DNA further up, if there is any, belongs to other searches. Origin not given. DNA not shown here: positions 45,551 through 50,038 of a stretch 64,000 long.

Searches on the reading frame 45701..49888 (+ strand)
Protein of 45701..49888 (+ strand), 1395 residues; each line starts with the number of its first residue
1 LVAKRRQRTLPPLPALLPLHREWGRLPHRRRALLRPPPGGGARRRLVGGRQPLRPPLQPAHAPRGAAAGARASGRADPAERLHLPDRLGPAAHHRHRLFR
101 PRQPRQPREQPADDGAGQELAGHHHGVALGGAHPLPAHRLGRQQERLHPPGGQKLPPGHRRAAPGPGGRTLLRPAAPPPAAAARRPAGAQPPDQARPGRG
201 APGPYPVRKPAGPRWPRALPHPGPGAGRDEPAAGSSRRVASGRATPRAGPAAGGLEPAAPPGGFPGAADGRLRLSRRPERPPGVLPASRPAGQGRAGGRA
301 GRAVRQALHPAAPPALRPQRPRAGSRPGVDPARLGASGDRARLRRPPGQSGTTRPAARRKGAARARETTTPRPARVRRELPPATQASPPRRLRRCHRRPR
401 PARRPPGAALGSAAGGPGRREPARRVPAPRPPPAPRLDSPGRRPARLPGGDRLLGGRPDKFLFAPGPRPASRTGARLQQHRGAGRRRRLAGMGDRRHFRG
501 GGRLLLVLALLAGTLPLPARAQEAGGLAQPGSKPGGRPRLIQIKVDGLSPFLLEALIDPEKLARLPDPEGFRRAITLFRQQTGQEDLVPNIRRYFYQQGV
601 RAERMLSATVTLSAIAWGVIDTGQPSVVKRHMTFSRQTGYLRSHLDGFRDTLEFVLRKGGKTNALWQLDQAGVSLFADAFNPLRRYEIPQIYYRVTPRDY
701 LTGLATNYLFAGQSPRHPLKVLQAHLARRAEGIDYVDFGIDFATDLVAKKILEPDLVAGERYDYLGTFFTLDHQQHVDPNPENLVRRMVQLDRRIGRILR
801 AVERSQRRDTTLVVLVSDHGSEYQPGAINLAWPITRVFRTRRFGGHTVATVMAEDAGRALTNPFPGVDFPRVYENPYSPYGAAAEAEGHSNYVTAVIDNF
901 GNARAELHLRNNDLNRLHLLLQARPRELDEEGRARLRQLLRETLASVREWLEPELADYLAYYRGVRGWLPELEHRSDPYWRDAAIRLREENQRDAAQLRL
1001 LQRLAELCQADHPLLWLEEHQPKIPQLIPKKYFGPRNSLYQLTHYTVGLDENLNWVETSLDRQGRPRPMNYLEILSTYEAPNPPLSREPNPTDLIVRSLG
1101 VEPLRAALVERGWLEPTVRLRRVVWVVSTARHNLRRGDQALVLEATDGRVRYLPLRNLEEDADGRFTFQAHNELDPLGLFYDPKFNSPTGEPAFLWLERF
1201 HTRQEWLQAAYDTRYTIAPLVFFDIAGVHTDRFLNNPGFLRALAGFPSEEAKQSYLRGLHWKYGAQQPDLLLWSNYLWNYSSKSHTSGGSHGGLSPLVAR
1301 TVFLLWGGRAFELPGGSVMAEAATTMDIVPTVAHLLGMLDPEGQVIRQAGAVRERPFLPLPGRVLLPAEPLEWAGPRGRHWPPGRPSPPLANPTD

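Call 27: search_protein_families(library=pfam, proteins=[window:45701-49888:+])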
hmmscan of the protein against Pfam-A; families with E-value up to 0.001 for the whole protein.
window:45701-49888:+ (1395 aa): 2 families
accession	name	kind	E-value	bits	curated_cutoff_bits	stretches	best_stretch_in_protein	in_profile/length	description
PF01663.27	Phosphodiest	-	5.8e-07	29.9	23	1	758-822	157-222/342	Type I phosphodiesterase / nucleotide pyrophosphatase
PF00884.28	Sulfatase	-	4.2e-05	23.5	25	1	780-827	202-249/301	Sulfatase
